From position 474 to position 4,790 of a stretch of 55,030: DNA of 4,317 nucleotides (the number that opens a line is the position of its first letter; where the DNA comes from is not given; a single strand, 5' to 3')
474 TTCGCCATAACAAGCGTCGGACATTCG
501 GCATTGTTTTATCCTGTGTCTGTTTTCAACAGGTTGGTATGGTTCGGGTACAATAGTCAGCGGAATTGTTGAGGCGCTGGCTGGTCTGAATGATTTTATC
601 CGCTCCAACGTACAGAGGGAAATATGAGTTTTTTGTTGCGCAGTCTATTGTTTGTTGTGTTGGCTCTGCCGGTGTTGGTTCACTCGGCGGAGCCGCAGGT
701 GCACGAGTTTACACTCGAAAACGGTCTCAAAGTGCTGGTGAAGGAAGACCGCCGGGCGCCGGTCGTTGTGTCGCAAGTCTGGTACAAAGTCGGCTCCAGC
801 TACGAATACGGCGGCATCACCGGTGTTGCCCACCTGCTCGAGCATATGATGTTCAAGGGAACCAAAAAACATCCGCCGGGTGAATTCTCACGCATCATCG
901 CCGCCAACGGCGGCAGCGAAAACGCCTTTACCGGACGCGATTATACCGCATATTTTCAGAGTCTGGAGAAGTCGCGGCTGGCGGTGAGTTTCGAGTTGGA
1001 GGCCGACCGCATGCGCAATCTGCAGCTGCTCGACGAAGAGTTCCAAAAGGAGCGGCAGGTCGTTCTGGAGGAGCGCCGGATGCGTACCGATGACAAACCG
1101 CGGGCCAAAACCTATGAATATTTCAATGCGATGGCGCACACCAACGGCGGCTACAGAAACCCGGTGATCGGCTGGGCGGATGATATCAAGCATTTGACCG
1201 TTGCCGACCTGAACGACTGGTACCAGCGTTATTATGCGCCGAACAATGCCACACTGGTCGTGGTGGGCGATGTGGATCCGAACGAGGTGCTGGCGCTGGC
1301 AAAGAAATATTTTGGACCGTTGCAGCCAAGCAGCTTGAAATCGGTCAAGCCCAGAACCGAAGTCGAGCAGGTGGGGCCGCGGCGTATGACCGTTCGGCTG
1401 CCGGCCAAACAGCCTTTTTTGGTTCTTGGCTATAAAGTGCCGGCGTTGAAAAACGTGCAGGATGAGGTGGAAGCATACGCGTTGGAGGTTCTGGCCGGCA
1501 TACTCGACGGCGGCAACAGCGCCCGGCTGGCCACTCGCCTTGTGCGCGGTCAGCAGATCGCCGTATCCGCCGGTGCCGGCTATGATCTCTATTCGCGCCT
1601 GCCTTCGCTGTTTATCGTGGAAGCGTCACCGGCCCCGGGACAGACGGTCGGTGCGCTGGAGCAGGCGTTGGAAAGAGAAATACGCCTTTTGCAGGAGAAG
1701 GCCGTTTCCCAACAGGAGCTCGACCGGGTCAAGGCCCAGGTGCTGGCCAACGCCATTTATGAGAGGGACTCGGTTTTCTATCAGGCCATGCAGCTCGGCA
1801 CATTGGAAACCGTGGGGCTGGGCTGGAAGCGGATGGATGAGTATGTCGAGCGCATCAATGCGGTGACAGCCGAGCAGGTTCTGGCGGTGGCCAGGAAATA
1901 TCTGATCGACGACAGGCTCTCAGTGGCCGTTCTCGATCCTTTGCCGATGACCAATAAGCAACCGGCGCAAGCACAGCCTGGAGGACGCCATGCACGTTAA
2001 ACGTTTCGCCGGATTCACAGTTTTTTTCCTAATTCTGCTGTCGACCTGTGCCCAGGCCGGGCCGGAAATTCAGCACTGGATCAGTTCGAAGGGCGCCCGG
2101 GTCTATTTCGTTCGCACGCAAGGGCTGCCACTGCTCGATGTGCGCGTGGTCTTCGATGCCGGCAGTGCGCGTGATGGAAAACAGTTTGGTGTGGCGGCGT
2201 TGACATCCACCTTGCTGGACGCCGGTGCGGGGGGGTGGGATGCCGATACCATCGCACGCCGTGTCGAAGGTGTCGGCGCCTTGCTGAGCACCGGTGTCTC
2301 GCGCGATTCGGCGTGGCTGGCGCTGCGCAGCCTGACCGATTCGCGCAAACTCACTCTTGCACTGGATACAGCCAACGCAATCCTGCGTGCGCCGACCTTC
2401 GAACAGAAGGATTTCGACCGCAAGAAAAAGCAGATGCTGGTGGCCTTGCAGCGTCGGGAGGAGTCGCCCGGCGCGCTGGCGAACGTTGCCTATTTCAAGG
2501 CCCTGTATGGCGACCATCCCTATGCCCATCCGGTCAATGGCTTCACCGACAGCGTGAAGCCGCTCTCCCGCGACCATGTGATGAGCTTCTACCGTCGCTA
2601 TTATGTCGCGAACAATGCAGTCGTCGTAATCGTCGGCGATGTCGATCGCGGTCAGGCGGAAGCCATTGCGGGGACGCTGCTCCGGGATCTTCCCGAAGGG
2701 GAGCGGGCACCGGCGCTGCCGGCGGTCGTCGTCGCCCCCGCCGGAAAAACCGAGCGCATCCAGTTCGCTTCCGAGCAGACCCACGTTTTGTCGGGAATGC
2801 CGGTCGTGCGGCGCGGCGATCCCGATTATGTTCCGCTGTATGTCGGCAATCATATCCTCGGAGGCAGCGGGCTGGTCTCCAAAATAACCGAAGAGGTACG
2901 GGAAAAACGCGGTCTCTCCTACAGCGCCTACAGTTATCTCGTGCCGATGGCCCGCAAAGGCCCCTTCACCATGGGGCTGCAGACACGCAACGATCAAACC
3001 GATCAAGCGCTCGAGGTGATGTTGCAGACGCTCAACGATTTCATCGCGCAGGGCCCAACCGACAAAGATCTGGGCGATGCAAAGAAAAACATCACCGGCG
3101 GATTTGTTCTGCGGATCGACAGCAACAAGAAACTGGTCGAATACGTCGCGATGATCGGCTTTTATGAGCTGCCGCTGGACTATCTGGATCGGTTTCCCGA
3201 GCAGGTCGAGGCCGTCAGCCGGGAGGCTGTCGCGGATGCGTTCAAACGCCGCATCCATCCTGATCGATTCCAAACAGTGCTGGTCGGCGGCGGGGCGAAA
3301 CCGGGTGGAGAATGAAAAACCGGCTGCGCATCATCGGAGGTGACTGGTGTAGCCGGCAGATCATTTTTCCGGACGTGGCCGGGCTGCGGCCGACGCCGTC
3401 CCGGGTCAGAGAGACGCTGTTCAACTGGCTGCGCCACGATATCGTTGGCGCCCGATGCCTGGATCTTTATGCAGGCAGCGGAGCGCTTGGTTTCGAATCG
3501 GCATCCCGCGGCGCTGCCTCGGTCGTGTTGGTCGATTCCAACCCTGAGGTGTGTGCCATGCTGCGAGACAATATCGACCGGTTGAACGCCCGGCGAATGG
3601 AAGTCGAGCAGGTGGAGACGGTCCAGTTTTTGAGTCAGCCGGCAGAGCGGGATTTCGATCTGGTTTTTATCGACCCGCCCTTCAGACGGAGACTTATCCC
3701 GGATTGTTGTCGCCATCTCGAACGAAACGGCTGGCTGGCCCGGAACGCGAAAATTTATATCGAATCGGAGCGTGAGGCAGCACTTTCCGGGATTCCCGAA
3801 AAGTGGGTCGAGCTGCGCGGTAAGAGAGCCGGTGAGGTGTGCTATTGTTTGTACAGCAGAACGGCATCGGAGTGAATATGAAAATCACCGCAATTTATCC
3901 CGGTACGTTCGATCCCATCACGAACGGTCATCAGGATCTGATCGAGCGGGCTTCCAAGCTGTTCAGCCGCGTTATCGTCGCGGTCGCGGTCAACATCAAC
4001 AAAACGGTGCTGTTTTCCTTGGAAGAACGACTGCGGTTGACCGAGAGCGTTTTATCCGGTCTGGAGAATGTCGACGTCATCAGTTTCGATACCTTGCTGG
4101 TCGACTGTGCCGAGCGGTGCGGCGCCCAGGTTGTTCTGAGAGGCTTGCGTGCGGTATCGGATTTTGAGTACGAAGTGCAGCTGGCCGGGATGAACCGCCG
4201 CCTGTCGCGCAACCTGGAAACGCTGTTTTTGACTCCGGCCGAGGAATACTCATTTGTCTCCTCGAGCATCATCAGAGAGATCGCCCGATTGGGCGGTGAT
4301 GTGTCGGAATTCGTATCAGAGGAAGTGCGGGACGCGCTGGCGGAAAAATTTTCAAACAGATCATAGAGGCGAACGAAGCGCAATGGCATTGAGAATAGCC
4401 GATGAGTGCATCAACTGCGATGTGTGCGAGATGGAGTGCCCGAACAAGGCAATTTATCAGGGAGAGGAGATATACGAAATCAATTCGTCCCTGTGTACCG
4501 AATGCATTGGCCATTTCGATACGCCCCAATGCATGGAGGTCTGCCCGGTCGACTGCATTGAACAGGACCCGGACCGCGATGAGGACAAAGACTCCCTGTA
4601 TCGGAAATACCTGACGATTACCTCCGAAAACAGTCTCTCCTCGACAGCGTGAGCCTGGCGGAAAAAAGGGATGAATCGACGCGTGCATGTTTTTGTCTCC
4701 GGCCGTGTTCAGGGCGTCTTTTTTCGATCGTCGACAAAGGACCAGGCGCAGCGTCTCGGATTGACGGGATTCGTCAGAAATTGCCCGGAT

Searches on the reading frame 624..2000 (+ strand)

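Call 45: search_protein_families(library=ncbifam, proteins=[window:624-2000:+], max_evalue=1e-10)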
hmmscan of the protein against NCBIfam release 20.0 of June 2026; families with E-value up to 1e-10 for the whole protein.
window:624-2000:+ (458 aa): 4 families
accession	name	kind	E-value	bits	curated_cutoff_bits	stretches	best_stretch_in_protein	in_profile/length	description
NF047421.1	YfmH_fam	equivalog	2.7e-27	96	250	1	66-437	60-421/425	EF-P 5-aminopentanol modification-associated protein YfmH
NF047422.1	YfmF_fam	equivalog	1.5e-20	73.5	285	1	136-427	120-402/412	EF-P 5-aminopentanol modification-associated protein YfmF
NF011681.0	PRK15101.1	equivalog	4.6e-19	67.9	765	1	28-239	46-261/961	pitrilysin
TIGR02110.1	PQQ_syn_pqqF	equivalog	5.9e-15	55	320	1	27-276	1-250/697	pyrroloquinoline quinone biosynthesis protein PqqF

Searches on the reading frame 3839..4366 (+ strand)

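Call 45: search_protein_families(library=ncbifam, proteins=[window:3839-4366:+], max_evalue=1e-10)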
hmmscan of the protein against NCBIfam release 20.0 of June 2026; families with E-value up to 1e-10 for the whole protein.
window:3839-4366:+ (175 aa): 2 families
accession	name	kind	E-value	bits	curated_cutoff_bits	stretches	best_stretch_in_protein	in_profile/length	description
TIGR01510.1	coaD_prev_kdtB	equivalog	1.4e-57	194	103.3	1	17-171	1-155/155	pantetheine-phosphate adenylyltransferase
TIGR00125.1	cyt_tran_rel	domain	2.5e-16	59.6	27.7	1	18-76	2-64/65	adenylyltransferase/cytidyltransferase family protein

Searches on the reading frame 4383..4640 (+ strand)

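Call 60: search_protein_families(library=ncbifam, proteins=[window:4383-4640:+], max_evalue=0.00001)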
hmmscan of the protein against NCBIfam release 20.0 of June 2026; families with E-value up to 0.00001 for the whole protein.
window:4383-4640:+ (86 aa): 6 families
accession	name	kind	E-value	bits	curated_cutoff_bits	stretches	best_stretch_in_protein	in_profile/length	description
NF033683.1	di_4Fe-4S_YfhL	equivalog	7.9e-37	125.4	86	1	1-78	1-79/80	YfhL family 4Fe-4S dicluster ferredoxin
NF058577.1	FdxA_fam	equivalog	6.7e-14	51.8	65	1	1-57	1-51/52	4Fe-4S ferredoxin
TIGR01944.1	rnfB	subfamily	5e-08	32.7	68.7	1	6-74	112-175/190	RnfABCDGE type electron transport complex subunit B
NF045490.1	FdxA_Protbact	equivalog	1e-06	29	135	0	6-33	37-64/104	ferredoxin FdxA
NF038196.1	ferrodoxin_EFR1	subfamily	2e-06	28.1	75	1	3-62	180-232/242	EFR1 family ferrodoxin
NF006446.0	PRK08764.1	equivalog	7.8e-06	25.8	220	1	2-63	81-137/139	Rnf electron transport complex subunit RnfB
